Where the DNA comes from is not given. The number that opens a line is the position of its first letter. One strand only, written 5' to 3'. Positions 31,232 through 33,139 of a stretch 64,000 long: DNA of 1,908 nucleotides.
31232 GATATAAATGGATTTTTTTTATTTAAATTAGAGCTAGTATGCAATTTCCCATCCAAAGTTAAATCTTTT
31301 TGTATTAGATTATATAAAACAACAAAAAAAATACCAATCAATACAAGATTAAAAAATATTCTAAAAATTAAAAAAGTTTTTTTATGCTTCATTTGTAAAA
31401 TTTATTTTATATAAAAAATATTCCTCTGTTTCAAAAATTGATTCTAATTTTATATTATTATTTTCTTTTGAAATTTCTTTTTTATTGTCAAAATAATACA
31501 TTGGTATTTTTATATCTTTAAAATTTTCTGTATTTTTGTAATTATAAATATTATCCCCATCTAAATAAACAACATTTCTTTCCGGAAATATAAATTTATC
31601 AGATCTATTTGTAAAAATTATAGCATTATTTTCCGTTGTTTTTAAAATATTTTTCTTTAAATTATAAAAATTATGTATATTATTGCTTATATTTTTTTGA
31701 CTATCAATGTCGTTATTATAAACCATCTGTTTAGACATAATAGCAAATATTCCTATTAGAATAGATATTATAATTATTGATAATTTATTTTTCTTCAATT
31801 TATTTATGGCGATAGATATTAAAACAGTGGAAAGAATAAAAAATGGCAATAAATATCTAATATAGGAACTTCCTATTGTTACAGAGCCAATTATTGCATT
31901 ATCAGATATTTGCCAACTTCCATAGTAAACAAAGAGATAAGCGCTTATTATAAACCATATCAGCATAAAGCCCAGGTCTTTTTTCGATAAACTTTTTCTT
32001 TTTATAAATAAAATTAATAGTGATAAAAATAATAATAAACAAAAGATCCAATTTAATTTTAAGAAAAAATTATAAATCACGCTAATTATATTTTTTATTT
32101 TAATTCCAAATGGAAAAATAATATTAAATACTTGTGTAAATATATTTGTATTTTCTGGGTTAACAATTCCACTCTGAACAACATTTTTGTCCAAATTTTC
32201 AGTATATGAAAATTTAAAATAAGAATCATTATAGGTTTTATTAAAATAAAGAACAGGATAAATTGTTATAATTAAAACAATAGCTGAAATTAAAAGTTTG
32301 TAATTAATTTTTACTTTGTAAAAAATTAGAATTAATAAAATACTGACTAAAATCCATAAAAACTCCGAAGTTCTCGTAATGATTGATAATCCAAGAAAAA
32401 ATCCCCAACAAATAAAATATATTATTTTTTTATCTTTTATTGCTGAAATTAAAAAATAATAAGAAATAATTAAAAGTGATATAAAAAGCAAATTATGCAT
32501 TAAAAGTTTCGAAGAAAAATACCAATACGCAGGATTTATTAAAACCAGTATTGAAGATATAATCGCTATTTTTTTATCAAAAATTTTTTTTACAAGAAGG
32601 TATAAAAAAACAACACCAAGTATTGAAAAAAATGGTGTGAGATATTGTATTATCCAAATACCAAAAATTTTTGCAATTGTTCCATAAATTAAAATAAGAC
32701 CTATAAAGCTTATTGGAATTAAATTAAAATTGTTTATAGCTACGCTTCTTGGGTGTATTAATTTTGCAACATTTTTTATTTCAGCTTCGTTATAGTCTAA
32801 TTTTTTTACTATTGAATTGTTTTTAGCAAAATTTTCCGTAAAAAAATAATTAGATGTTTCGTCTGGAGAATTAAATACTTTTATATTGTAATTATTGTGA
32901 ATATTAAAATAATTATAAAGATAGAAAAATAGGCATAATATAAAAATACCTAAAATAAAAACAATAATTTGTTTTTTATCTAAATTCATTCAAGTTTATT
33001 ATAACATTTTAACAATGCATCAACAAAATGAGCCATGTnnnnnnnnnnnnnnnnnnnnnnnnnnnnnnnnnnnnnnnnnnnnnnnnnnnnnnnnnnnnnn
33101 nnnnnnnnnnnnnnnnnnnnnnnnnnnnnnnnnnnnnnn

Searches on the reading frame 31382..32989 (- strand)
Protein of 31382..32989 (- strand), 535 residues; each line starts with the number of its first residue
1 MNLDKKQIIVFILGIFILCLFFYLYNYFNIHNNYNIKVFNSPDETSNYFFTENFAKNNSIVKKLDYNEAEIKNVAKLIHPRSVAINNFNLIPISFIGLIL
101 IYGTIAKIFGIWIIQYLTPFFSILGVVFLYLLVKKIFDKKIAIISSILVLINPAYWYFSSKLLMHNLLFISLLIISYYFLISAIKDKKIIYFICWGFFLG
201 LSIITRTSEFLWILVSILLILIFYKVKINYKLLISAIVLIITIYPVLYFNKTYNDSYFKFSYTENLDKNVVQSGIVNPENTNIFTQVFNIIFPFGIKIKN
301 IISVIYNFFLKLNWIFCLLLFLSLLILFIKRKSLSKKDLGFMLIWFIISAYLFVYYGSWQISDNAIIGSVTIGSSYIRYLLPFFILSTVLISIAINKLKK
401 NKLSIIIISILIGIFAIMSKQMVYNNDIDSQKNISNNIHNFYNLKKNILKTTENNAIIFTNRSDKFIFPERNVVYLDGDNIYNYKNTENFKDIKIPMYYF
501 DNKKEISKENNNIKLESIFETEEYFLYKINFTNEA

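Call 42: search_protein_families(library=pfam, proteins=[window:31382-32989:-], max_evalue=0.00001)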
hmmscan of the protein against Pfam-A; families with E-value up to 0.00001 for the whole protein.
window:31382-32989:- (535 aa): 1 family
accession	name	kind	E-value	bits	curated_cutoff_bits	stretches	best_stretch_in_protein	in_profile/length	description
PF13231.12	PMT_2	-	1.6e-09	38.6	26.1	1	111-248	21-159/160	Dolichyl-phosphate-mannose-protein mannosyltransferase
